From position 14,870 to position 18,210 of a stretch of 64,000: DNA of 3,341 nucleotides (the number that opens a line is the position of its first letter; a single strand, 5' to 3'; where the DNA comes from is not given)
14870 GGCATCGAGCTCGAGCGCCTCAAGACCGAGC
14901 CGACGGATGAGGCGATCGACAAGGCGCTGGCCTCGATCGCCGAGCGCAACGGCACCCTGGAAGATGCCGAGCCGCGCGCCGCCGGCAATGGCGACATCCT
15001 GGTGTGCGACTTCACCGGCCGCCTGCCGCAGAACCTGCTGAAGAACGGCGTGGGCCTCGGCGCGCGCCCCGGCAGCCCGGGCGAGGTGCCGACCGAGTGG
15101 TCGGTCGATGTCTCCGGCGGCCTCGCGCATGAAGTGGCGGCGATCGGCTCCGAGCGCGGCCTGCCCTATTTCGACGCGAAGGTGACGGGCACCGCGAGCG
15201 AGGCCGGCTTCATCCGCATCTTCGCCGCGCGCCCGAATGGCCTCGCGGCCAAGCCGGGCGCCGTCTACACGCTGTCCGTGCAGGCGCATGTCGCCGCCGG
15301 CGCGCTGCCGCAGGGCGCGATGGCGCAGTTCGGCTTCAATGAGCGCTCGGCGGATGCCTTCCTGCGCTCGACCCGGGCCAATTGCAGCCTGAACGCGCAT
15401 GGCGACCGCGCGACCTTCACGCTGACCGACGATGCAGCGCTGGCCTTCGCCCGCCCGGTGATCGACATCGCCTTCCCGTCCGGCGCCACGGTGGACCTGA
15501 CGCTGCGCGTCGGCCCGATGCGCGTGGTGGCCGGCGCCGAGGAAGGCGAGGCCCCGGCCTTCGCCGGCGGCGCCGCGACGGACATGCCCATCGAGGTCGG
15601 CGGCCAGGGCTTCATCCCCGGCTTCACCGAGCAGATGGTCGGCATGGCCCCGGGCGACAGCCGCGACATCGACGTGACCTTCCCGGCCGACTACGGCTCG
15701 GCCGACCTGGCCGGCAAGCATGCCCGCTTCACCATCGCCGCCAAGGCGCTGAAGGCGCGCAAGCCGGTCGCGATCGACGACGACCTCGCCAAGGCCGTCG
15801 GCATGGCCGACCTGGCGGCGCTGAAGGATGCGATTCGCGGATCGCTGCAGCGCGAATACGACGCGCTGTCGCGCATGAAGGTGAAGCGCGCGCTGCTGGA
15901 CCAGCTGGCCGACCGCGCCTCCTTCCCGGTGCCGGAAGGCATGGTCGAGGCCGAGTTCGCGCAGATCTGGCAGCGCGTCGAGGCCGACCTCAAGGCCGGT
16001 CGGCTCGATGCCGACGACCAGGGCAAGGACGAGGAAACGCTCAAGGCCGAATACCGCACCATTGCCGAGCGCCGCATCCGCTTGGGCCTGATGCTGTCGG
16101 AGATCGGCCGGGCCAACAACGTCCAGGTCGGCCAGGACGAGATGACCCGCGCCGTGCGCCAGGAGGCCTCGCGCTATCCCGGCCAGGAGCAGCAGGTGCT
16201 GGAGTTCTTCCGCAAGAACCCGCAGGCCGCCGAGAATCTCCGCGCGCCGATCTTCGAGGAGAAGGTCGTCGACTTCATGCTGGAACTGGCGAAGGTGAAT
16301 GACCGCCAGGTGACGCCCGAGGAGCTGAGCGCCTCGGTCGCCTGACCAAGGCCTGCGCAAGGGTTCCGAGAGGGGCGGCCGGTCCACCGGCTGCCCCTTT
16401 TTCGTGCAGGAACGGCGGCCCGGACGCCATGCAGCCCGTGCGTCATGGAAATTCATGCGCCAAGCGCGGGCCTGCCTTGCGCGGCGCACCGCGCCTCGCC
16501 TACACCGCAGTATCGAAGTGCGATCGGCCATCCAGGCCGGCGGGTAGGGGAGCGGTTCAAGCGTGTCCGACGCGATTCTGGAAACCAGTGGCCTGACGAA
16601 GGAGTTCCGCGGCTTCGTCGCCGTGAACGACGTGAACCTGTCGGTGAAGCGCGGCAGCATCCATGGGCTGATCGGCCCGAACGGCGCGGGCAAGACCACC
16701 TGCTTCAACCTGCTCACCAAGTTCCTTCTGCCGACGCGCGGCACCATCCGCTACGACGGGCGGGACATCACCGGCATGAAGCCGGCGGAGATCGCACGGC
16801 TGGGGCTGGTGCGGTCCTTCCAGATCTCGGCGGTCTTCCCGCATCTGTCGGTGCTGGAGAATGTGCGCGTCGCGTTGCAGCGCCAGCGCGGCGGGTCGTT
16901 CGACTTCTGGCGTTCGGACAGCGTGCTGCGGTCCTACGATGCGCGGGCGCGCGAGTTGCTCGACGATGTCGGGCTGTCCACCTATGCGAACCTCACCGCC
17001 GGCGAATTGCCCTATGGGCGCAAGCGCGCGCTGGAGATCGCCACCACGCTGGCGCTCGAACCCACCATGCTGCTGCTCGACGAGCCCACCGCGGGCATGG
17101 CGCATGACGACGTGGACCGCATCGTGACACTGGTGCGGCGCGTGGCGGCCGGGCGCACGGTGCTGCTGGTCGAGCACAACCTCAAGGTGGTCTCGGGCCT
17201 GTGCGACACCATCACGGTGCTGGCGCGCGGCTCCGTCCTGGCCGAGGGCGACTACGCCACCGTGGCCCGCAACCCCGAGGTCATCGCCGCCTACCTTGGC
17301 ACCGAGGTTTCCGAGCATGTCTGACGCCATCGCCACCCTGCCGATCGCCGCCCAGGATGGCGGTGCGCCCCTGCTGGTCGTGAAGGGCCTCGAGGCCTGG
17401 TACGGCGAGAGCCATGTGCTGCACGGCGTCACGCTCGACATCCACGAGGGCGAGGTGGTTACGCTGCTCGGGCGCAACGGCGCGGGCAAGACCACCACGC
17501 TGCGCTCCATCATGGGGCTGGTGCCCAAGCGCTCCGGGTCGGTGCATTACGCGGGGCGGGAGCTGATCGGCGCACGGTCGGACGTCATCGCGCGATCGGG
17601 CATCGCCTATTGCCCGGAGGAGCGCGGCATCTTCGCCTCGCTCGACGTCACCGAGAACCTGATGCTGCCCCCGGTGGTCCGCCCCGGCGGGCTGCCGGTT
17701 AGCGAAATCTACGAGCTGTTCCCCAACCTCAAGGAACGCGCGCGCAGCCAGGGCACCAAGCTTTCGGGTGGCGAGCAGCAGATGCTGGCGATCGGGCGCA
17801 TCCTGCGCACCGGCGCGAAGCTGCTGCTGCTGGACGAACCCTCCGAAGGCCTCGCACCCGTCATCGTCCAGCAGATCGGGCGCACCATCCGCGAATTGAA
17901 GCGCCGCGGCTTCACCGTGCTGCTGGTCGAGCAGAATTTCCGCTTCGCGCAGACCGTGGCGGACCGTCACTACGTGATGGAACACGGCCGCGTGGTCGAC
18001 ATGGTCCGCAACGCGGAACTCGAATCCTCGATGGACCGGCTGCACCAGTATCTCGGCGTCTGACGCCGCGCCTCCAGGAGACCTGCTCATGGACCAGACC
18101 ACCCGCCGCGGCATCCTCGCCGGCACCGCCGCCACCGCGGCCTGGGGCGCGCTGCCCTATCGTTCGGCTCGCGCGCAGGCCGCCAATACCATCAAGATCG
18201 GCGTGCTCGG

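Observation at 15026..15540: Trigger factor with a ~170-aa foreign beta-sandwich-like domain inserted in the FKBP PPIase domain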

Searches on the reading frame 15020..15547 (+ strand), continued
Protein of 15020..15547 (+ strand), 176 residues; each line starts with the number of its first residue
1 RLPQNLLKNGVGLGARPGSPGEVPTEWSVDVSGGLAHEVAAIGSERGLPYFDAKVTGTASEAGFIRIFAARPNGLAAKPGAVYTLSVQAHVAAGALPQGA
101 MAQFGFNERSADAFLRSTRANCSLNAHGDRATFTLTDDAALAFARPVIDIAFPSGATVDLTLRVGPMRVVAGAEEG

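Call 51: list_cluster_members(proteins=[P0007, P0008, P0015, P0039, P0004, P0006, P0116, P0087, P0025, P0117])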
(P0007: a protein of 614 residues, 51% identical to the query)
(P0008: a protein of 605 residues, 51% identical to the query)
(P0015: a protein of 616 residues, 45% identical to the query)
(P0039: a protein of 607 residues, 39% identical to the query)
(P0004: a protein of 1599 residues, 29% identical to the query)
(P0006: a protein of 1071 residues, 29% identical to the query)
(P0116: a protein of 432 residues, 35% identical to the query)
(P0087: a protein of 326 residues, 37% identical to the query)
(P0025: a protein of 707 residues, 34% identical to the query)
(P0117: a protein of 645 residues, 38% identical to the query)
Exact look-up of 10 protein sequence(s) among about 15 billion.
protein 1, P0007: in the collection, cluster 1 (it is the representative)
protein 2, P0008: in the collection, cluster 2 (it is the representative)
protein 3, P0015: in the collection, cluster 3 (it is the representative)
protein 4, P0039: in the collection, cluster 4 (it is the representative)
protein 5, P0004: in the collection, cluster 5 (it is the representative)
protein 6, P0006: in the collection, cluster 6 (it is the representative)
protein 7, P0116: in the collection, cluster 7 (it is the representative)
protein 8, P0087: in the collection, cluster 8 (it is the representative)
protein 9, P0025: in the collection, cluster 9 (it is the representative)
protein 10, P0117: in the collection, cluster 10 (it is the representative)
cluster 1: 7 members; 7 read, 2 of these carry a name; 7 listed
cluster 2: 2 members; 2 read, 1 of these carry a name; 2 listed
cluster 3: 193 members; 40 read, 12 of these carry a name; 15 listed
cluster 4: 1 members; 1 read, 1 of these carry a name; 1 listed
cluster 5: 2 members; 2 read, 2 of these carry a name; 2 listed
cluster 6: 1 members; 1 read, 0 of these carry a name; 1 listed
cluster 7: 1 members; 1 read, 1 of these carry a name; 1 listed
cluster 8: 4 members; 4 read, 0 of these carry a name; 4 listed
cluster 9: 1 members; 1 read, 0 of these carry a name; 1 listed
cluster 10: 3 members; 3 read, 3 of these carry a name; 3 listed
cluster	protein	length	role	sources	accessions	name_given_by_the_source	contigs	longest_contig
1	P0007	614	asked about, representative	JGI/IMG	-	FKBP-type peptidyl-prolyl cis-trans isomerase (trigger factor)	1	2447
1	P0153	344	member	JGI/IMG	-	trigger factor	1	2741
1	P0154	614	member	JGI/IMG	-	-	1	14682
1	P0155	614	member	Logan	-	-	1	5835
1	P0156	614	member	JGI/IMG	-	-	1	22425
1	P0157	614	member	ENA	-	-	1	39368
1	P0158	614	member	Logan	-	-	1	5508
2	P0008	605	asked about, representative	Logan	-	-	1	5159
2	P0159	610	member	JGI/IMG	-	FKBP-type peptidyl-prolyl cis-trans isomerase (trigger factor)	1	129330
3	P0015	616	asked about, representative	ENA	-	-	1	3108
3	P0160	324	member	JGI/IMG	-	trigger factor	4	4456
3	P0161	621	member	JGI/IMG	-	FKBP-type peptidyl-prolyl cis-trans isomerase (trigger factor)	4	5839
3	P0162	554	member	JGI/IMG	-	FKBP-type peptidyl-prolyl cis-trans isomerase (trigger factor)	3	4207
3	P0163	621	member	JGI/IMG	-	FKBP-type peptidyl-prolyl cis-trans isomerase (trigger factor)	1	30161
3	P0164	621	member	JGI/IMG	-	FKBP-type peptidyl-prolyl cis-trans isomerase (trigger factor)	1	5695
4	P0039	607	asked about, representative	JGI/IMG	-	FKBP-type peptidyl-prolyl cis-trans isomerase (trigger factor)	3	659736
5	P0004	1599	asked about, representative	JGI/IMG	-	hypothetical protein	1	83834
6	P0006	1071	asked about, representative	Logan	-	-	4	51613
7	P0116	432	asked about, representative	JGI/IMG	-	hypothetical protein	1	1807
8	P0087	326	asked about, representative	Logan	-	-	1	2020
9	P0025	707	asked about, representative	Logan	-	-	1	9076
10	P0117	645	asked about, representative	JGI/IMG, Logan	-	FKBP-type peptidyl-prolyl cis-trans isomerase (trigger factor)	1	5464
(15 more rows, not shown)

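Call 52: search_protein_families(library=pfam, proteins=[P0117, P0007, P0015, P0039, P0148, P0139, P0129], max_evalue=0.01)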
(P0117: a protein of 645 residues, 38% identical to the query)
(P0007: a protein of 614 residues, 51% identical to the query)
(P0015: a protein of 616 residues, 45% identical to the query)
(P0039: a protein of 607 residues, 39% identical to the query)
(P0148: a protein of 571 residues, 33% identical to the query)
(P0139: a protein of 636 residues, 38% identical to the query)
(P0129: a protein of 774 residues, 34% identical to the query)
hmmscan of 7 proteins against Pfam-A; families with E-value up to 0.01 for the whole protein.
P0117 (645 aa): 1 family
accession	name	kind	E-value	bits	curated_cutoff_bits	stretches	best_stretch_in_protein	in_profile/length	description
PF05698.19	Trigger_C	-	4.3e-14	53.3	22.7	1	469-620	2-161/162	Bacterial trigger factor protein (TF) C-terminus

P0007 (614 aa): 2 families
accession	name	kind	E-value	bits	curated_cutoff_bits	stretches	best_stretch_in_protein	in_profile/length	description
PF05698.19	Trigger_C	-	1.1e-27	97.5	22.7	1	444-600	2-161/162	Bacterial trigger factor protein (TF) C-terminus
PF05697.18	Trigger_N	-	2.2e-21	77.1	22.2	1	9-151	1-143/144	Bacterial trigger factor protein (TF)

P0015 (616 aa): 3 families
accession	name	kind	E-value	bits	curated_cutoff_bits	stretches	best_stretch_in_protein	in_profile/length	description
PF05697.18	Trigger_N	-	3.8e-37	128.2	22.2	1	1-144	1-144/144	Bacterial trigger factor protein (TF)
PF05698.19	Trigger_C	-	1.6e-36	126.2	22.7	1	442-599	2-162/162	Bacterial trigger factor protein (TF) C-terminus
PF00254.34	FKBP_C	-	3.3e-09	37.4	21.1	1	357-416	24-91/94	FKBP-type peptidyl-prolyl cis-trans isomerase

P0039 (607 aa): 2 families
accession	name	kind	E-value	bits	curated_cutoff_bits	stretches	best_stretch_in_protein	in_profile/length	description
PF05698.19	Trigger_C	-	8.3e-27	94.6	22.7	1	438-594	2-161/162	Bacterial trigger factor protein (TF) C-terminus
PF05697.18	Trigger_N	-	1.9e-20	74.1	22.2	1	7-146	6-144/144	Bacterial trigger factor protein (TF)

P0148 (571 aa): 0 families

P0139 (636 aa): 2 families
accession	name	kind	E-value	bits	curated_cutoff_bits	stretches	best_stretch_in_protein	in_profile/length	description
PF09343.15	DUF2460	-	1.9e-32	112.8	30.4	2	16-119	12-128/205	Conserved hypothetical protein 2217 (DUF2460)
PF01215.24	COX5B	-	0.00078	19.6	31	1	385-429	23-64/129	Cytochrome c oxidase subunit Vb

P0129 (774 aa): 1 family
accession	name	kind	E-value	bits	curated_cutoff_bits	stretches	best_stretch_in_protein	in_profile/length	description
PF02018.23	CBM_4_9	-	2e-06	28.6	25.9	1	284-389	14-119/136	Carbohydrate binding domain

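Call 53: find_encoding_contigs(protein=P0004, flank=10000, max_places=2)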
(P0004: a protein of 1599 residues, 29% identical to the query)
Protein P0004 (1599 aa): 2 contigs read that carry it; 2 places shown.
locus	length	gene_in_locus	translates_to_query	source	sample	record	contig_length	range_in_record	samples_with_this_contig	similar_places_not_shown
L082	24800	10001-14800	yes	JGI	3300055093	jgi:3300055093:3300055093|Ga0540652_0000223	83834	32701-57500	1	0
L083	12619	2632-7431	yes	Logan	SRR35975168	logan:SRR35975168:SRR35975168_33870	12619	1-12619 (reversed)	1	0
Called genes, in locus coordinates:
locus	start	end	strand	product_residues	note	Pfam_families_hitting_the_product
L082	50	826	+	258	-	PF01223:Endonuclease_NS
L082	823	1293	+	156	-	-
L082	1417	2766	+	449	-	PF03237:Terminase_6N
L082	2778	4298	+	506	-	PF13264:DUF4055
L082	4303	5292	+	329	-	-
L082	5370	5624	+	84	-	-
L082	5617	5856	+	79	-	-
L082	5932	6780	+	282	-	-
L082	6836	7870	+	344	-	-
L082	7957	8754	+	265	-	-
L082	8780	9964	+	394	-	-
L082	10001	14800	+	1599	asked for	-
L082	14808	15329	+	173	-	-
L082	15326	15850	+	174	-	-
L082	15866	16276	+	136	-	PF07030:Phage_Mu_Gp36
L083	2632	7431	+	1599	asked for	-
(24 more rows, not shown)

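Call 55: find_encoding_contigs(protein=P0117, flank=6000, max_places=2)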
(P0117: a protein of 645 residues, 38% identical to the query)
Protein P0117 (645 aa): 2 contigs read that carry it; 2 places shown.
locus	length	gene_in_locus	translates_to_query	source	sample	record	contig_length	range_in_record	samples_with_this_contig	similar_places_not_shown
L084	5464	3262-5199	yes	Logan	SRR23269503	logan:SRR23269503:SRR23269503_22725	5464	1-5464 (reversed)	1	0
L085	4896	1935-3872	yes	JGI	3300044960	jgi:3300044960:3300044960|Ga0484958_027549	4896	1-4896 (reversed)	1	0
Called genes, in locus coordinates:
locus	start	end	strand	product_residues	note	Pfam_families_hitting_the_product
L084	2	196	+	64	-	?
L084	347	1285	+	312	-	PF04577:Glyco_transf_61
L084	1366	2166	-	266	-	-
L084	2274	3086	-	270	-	-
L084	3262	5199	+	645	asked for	PF05698:Trigger_C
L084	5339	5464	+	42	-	?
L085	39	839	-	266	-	-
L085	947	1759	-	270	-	-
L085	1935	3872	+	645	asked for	PF05698:Trigger_C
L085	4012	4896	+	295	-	?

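Call 74: find_related_loci(query=window:15026-15540:+, collection=viral_contigs, flank=6000)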
Query window:15026-15540:+ (171 aa) in viral_contigs; peptide patterns used: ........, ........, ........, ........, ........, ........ (x = any residue, [..] = any of these).
16 stretches matched a pattern, but none encodes a relative of the query by tblastn (E <= 1e-3).

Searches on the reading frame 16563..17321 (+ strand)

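Call 80: search_protein_families(library=pfam, proteins=[window:16563-17321:+], max_evalue=0.001)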
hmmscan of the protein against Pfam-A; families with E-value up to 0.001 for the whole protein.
window:16563-17321:+ (253 aa): 3 families
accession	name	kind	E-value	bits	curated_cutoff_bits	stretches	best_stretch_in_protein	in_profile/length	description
PF00005.33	ABC_tran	-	9.6e-30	104.4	25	1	21-177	1-137/137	ABC transporter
PF12399.14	BCA_ABC_TP_C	-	8.8e-10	38.4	25.5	1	225-249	2-26/27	Branched-chain amino acid ATP-binding cassette transporter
PF13304.12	AAA_21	-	5.9e-09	36.8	27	1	139-209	228-302/304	AAA domain, putative AbiEii toxin, Type IV TA system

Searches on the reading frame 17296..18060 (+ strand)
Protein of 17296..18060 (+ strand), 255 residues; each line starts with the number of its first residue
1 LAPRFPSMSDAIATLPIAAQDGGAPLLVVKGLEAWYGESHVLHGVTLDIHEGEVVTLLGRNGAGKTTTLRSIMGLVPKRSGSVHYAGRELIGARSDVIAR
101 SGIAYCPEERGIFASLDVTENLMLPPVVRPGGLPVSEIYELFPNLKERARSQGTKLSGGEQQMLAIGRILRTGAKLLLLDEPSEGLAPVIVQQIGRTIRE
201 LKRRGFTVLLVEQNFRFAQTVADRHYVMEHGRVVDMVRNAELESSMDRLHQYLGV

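Call 80: search_protein_families(library=pfam, proteins=[window:17296-18060:+], max_evalue=0.001)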
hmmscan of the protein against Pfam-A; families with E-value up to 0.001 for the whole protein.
window:17296-18060:+ (255 aa): 2 families
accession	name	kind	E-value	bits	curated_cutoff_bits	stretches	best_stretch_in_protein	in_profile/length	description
PF00005.33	ABC_tran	-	1.4e-27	97.4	25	1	42-183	1-136/137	ABC transporter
PF13304.12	AAA_21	-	1.3e-07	32.4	27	1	155-210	237-295/304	AAA domain, putative AbiEii toxin, Type IV TA system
